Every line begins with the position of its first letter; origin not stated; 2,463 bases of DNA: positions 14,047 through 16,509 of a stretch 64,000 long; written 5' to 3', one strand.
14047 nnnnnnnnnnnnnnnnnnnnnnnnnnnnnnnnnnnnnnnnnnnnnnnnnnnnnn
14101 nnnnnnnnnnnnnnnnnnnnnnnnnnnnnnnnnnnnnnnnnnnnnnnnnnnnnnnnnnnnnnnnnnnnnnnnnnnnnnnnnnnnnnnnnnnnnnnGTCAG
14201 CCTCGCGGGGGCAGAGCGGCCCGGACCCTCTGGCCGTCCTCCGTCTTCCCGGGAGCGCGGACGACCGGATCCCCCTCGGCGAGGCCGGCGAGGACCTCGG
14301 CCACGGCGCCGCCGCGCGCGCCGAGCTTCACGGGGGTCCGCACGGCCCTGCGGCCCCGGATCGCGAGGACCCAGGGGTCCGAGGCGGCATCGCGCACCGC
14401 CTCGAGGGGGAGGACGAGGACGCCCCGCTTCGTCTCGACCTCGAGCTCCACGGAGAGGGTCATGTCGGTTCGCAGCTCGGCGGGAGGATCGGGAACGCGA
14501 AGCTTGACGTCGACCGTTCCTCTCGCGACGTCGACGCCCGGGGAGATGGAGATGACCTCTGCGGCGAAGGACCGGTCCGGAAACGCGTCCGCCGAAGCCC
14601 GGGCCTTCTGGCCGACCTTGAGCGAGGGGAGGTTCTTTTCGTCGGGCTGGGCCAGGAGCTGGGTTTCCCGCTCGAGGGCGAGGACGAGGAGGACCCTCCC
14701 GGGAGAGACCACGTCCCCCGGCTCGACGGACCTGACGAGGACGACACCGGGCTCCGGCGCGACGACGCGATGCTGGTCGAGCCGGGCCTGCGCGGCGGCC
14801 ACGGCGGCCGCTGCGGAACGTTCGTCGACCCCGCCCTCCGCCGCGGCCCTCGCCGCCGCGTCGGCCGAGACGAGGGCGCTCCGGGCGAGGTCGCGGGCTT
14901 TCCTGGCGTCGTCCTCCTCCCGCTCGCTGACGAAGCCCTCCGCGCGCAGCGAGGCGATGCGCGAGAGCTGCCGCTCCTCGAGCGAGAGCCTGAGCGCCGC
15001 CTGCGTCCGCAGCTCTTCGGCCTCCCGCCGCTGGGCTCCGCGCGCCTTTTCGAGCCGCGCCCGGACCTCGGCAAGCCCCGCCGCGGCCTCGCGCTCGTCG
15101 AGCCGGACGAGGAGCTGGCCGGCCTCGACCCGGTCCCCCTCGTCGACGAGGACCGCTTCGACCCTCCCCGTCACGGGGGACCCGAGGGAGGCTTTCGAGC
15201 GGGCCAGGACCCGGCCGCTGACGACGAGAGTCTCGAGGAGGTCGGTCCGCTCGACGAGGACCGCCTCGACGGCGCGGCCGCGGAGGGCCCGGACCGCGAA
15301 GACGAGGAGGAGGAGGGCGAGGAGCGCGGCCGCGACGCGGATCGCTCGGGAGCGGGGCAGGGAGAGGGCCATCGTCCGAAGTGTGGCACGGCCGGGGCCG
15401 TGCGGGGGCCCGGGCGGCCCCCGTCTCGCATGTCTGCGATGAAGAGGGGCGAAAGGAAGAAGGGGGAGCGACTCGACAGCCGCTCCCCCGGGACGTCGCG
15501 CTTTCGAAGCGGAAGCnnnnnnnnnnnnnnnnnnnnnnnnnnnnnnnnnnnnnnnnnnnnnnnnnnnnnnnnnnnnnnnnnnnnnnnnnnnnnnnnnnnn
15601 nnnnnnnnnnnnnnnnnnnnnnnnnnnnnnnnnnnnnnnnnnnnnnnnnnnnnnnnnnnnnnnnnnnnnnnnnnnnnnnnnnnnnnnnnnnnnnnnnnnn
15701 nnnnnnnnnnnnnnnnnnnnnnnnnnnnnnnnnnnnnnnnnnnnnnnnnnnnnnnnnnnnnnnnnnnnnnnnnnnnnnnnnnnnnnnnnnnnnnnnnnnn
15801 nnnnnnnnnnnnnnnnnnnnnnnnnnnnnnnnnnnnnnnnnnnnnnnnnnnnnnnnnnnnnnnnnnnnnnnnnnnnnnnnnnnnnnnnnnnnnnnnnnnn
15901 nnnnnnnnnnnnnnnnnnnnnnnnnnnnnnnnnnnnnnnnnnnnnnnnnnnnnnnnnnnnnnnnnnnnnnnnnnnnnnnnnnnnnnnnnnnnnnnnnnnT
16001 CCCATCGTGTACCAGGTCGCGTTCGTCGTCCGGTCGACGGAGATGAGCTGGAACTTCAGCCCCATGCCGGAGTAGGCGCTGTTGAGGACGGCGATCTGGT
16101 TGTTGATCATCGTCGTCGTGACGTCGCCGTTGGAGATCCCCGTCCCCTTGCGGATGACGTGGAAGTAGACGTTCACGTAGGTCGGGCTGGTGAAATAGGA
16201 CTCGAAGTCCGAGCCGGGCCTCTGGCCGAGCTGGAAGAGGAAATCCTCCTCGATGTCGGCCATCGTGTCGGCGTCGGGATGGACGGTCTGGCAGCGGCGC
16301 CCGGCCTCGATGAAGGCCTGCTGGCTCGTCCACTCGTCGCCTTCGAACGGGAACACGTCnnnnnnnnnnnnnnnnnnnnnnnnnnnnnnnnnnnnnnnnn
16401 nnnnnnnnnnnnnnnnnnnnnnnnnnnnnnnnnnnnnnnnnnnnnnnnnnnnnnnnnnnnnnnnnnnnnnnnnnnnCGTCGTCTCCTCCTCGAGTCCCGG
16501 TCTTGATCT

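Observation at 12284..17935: Two tandem secreted M43 metalloprotease paralogs upstream of a DevBCA/MacAB-type tripartite exporter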

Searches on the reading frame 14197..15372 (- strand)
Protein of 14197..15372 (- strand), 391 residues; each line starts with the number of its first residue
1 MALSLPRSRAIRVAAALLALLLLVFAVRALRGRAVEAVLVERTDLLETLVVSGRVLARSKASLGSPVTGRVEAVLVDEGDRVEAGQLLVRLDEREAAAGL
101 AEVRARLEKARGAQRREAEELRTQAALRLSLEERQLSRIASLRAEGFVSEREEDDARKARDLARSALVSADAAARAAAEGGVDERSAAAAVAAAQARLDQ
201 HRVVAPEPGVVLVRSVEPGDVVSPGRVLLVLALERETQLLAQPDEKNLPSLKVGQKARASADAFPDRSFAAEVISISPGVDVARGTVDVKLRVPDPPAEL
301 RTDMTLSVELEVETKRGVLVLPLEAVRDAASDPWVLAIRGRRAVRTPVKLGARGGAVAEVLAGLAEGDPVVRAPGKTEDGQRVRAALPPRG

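Call 4: search_protein_families(library=pfam, proteins=[window:14197-15372:-], max_evalue=0.01)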
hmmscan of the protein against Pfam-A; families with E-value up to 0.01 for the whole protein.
window:14197-15372:- (391 aa): 4 families
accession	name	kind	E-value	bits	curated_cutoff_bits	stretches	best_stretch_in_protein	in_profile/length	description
PF16576.10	HlyD_D23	-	1.1e-22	80.9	30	2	188-305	96-213/214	Barrel-sandwich domain of CusB or HlyD membrane-fusion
PF13437.12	HlyD_3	-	9.2e-16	58.9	22.2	1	203-298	2-101/106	HlyD family secretion protein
PF13533.13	Biotin_lipoyl_2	-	7.1e-08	32.5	29.8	1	65-92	5-32/32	Biotin-lipoyl like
PF00364.28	Biotin_lipoyl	-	1.2e-06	28.7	22.1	1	62-91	44-73/73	Biotin-requiring enzyme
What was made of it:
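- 14197..15372 (-): Periplasmic adaptor (membrane fusion protein), 391 aa. HlyD_D23 at 1e-22 (call 4).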

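Call 22: search_protein_families(library=ncbifam, proteins=[window:14197-15372:-], max_evalue=0.001)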
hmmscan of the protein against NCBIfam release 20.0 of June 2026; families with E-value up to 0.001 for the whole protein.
window:14197-15372:- (391 aa): 27 families (the best 25 are shown)
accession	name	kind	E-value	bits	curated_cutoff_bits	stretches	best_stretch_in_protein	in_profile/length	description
TIGR01730.1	RND_mfp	subfamily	6.2e-47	160.1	94.9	1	35-385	1-321/322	efflux RND transporter periplasmic adaptor subunit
NF002939.0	PRK03598.1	equivalog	4.1e-27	95.2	393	1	41-289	26-293/332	secretion protein HlyD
NF008606.0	PRK11578.1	equivalog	1.8e-25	89.9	342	1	15-379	14-369/371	macrolide transporter subunit MacA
TIGR00999.1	8a0102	subfamily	3.3e-24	85.4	319.3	1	79-371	1-263/271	CzcB/NccB family metal efflux transporter periplasmic adaptor subunit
TIGR00998.1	8a0101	subfamily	8.9e-22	77.5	390.8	1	60-280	42-285/334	EmrA/EmrK family multidrug efflux transporter periplasmic adaptor subunit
NF007785.0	PRK10476.1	equivalog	3.4e-21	75.4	376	1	59-282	47-290/347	multidrug transporter subunit MdtN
NF008589.1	PRK11556.1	equivalog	1.1e-15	57.4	391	1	35-372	59-373/392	MdtA/MuxA family multidrug efflux RND transporter periplasmic adaptor subunit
NF011715.0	PRK15136.1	equivalog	3.9e-12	45.5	563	1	60-274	61-290/390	multidrug efflux MFS transporter periplasmic adaptor subunit EmrA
TIGR01843.1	type_I_hlyD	subfamily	4.4e-12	45.7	208.65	1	47-141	29-128/422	HlyD family type I secretion periplasmic adaptor subunit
TIGR02971.1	heterocyst_DevB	subfamily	1e-11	44.8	129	2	68-144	24-104/327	ABC exporter membrane fusion protein, DevB family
NF004173.0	PRK05641.1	equivalog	2.7e-08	34.5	199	0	168-232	52-116/153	putative acetyl-CoA carboxylase biotin carboxyl carrier protein subunit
NF007303.0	PRK09783.1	subfamily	7e-08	31.3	390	1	259-372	273-386/414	copper/silver efflux system membrane fusion protein CusB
NF005117.0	PRK06549.1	equivalog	2.3e-07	31.4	159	0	150-239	17-101/130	acetyl-CoA carboxylase biotin carboxyl carrier protein subunit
NF008814.0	PRK11854.1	equivalog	7.4e-07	28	722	1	63-121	252-310/637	pyruvate dehydrogenase complex dihydrolipoyllysine-residue acetyltransferase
TIGR03794.1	NHLM_micro_HlyD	equivalog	3.2e-06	26.3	156.2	0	62-116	60-114/421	NHLP bacteriocin system secretion protein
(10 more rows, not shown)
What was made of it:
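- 14197..15372 (-): TIGR01730 RND_mfp scores 160 bits against a cut-off of 95 (call 22).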

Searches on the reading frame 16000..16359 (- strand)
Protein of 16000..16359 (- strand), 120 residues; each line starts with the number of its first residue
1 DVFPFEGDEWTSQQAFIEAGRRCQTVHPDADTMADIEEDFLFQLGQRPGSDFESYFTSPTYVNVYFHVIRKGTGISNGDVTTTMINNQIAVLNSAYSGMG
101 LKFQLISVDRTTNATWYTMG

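Call 46: search_solved_structures(query=window:16000-16359:-, max_evalue=10, show_alignments=4)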
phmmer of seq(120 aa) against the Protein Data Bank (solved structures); distinct sequences matched with E-value up to 10: 2.
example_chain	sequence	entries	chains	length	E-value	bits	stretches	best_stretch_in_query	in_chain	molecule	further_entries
7aoi_BZ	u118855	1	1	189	0.074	16.2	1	42-97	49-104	Peptidyl-prolyl cis-trans isomerase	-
6hiv_BZ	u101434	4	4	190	0.075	16.2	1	42-97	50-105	mL92 | Peptidyl-prolyl cis-trans isomerase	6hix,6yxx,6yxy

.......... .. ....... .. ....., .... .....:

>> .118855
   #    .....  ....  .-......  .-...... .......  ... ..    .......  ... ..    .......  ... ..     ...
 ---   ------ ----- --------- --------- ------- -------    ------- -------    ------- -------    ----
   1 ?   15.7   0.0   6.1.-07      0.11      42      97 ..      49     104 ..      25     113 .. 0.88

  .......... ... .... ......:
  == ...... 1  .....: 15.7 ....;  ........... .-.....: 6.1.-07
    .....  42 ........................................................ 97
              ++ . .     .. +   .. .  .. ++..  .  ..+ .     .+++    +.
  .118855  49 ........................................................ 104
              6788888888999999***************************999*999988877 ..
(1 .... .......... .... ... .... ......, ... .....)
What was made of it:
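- On M43B / unicellular pappalysin metallopeptidases: The pro-region shows no sequence match to solved zymogens (call 46).
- Tried and rejected: Searching solved structures with the pro-region alone gave only chance hits (call 46).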
